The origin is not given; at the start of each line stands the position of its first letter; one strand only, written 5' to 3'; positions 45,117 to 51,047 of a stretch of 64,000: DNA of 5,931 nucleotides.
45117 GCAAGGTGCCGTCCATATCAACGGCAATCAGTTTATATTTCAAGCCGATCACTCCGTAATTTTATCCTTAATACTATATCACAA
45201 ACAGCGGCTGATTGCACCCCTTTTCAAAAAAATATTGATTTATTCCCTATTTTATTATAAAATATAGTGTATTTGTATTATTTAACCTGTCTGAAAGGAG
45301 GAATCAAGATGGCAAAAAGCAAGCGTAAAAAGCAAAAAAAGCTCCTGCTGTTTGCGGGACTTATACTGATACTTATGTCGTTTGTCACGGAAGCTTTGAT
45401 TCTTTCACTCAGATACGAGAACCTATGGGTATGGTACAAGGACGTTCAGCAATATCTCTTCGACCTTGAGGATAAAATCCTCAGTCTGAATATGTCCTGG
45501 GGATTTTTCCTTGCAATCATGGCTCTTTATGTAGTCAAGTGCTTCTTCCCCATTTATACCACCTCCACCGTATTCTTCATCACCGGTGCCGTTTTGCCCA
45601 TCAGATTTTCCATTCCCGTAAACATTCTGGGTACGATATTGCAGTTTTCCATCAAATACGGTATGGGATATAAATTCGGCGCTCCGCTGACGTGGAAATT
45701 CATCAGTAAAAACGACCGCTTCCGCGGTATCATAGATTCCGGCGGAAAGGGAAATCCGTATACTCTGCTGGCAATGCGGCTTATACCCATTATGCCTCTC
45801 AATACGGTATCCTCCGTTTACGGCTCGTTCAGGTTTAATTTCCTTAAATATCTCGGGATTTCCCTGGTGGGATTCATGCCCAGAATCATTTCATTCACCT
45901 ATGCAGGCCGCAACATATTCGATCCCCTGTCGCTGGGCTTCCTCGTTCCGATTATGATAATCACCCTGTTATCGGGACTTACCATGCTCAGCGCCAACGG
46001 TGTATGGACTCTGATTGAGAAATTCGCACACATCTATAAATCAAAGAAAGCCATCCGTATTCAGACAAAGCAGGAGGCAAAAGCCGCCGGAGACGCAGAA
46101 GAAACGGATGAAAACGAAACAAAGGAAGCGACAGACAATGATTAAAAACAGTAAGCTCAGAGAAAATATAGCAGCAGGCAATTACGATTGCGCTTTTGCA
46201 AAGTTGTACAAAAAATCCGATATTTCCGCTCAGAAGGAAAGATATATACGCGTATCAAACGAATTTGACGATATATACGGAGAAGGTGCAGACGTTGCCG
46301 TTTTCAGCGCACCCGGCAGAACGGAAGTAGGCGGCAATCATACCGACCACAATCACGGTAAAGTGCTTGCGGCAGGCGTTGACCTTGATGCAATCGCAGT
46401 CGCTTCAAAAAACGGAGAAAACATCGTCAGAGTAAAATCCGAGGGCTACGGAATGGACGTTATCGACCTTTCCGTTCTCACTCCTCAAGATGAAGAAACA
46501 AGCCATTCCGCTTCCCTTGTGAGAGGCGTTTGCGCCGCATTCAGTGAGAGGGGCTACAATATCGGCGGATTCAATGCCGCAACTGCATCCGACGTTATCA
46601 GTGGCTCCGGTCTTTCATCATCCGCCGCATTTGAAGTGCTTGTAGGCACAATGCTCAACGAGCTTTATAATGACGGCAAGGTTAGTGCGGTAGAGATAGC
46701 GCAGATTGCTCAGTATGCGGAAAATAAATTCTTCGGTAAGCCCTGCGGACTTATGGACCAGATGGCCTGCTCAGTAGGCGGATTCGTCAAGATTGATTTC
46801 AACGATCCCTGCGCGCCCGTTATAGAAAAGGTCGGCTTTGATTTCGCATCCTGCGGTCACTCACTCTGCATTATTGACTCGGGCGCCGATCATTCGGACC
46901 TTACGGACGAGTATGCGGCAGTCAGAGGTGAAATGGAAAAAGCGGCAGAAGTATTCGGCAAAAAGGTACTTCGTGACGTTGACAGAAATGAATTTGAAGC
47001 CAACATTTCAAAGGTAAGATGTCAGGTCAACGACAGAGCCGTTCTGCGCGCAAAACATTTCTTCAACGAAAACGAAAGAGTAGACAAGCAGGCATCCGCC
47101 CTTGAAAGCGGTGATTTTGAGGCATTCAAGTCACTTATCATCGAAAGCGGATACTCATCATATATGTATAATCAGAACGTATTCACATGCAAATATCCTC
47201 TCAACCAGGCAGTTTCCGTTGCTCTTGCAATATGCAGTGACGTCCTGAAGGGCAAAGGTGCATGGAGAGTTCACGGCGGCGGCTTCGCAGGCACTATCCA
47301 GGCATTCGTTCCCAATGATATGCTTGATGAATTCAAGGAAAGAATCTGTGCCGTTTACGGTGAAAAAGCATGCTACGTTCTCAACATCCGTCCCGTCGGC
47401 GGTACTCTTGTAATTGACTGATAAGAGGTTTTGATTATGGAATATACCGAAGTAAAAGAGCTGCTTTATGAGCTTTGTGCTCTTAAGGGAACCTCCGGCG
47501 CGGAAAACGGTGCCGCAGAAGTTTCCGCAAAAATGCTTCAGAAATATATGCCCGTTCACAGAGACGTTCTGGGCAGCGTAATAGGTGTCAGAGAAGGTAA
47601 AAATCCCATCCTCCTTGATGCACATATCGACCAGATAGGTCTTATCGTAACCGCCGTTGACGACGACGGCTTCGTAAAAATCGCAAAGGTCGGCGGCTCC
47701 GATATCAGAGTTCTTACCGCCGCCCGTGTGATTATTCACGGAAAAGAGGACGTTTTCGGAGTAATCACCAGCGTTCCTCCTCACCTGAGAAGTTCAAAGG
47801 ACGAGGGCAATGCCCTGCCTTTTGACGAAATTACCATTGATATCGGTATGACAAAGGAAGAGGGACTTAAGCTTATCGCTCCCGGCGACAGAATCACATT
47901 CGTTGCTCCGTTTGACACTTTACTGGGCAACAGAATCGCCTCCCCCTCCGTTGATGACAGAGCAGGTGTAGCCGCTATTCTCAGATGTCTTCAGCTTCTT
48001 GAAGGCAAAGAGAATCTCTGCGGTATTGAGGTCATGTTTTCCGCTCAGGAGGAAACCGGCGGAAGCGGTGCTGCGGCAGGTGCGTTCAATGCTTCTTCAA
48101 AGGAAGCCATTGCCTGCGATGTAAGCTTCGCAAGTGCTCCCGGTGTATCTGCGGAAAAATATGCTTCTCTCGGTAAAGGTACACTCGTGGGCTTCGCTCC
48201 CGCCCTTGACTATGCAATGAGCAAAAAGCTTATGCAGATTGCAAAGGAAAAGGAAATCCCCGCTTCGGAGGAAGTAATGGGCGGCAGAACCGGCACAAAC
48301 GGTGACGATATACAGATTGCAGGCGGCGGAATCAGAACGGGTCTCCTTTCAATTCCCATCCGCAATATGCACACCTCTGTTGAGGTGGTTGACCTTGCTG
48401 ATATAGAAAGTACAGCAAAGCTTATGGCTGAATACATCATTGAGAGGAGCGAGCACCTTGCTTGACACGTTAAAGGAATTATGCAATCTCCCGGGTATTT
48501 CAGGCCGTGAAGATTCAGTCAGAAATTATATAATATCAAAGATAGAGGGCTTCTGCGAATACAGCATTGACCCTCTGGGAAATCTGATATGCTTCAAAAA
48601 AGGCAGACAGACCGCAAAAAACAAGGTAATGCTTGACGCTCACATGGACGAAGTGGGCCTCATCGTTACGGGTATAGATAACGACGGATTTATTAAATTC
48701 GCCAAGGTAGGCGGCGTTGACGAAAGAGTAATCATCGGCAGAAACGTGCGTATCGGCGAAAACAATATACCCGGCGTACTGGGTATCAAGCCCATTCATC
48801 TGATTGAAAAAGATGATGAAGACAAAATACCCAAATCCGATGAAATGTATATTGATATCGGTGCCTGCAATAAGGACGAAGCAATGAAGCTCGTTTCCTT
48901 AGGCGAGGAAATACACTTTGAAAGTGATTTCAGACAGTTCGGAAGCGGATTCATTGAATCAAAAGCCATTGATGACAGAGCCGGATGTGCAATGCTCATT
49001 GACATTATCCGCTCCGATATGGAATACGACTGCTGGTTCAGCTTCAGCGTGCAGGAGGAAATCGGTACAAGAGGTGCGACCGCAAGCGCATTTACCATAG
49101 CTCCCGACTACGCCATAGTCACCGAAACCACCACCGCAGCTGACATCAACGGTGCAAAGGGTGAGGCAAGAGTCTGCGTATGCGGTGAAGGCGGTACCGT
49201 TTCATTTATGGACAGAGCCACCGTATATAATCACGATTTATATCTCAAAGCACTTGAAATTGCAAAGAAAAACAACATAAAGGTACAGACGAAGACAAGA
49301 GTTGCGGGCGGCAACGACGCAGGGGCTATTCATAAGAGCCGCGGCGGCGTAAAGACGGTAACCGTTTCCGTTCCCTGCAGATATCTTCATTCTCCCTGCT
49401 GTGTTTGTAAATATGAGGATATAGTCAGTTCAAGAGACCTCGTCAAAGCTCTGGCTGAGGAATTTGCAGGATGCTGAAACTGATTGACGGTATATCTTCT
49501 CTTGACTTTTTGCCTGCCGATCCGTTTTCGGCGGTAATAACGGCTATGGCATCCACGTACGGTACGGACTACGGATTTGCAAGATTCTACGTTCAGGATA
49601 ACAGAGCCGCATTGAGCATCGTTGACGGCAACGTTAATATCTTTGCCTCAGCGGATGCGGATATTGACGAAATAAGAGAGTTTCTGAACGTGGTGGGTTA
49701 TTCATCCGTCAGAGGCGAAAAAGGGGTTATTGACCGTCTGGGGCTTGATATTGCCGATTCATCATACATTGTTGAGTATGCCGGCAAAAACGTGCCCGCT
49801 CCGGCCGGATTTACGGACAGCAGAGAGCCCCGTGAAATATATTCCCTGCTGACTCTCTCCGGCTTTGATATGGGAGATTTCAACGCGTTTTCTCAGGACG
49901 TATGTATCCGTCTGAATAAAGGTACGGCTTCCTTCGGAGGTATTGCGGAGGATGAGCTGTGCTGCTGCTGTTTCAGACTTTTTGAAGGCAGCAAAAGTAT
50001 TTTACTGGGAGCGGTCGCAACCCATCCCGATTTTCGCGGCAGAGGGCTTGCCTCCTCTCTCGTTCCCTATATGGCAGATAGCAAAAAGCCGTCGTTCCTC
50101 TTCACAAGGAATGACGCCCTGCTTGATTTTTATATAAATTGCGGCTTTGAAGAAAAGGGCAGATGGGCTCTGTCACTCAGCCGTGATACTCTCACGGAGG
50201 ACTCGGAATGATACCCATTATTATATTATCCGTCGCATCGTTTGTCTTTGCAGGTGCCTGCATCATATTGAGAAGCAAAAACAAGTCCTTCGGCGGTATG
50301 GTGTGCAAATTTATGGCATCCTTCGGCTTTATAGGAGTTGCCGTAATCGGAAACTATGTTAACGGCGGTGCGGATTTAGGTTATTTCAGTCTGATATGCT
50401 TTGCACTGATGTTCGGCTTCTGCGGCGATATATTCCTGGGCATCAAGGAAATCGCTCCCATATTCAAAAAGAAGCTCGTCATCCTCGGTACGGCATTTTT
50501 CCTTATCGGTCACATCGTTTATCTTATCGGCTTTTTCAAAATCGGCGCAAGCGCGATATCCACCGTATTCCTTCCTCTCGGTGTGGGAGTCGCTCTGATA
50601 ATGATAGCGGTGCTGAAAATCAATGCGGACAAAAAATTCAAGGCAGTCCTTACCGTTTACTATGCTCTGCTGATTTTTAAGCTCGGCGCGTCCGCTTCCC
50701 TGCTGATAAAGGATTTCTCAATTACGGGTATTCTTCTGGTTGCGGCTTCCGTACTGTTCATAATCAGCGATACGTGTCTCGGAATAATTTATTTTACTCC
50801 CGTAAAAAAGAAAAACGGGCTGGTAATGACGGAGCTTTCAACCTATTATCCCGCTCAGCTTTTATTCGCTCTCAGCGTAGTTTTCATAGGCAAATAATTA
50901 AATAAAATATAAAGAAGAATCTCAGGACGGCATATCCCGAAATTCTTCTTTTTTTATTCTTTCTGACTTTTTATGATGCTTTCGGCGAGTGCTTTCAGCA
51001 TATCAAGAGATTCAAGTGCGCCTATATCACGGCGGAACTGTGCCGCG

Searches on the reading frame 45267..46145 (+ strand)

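Call 88: search_protein_families(library=pfam, proteins=[window:45267-46145:+], max_evalue=0.00001)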
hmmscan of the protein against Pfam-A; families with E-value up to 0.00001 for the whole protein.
window:45267-46145:+ (292 aa): 1 family
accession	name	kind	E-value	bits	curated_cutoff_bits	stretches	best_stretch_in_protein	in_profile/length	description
PF09335.16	VTT_dom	-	2.6e-11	44.5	33.9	1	100-215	4-122/123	VTT domain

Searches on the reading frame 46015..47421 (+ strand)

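Call 86: search_protein_families(library=pfam, proteins=[window:46015-47421:+], max_evalue=0.00001)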
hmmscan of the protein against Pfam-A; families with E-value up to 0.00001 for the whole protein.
window:46015-47421:+ (468 aa): 2 families
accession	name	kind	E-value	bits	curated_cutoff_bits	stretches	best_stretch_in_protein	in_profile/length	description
PF10509.15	GalKase_gal_bdg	-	5.1e-17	61.6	23.1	1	83-132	2-49/49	Galactokinase galactose-binding signature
PF00288.32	GHMP_kinases_N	-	7.7e-17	61.7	22.3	1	168-256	2-87/87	GHMP kinases N terminal domain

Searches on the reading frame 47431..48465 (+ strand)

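Call 88: search_protein_families(library=pfam, proteins=[window:47431-48465:+], max_evalue=0.00001)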
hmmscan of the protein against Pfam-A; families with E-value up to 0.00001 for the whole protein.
window:47431-48465:+ (344 aa): 1 family
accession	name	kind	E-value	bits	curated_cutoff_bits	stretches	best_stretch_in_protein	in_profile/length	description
PF05343.19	Peptidase_M42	-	1.9e-70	237.6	23.2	1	48-331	1-292/292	M42 glutamyl aminopeptidase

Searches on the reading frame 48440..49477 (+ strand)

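Call 88: search_protein_families(library=pfam, proteins=[window:48440-49477:+], max_evalue=0.00001)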
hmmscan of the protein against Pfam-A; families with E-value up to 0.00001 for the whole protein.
window:48440-49477:+ (345 aa): 1 family
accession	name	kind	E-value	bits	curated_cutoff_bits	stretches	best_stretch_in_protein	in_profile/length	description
PF05343.19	Peptidase_M42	-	3e-88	296.1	23.2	1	47-334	1-292/292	M42 glutamyl aminopeptidase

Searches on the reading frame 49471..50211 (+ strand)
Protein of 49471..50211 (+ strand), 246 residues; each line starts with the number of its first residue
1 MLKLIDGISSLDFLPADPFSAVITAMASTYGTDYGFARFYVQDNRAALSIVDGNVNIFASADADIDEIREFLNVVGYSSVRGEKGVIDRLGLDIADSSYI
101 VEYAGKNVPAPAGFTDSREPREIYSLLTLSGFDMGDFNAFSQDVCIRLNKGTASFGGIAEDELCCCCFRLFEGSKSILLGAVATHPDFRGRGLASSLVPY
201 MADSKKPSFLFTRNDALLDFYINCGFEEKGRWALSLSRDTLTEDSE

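Call 88: search_protein_families(library=pfam, proteins=[window:49471-50211:+], max_evalue=0.00001)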
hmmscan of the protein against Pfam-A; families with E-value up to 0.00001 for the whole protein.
window:49471-50211:+ (246 aa): 1 family
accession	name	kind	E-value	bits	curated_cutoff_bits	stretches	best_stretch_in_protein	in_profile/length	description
PF13508.13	Acetyltransf_7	-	2.1e-07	31.7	27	1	164-228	16-84/84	Acetyltransferase (GNAT) domain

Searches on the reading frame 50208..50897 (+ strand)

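Call 88: search_protein_families(library=pfam, proteins=[window:50208-50897:+], max_evalue=0.00001)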
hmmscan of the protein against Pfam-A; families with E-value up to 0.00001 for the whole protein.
window:50208-50897:+ (229 aa): 1 family
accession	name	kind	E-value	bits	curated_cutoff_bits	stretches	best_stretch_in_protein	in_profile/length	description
PF07947.19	YhhN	-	2.4e-20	73.5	25.6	1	55-224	22-182/182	YhhN family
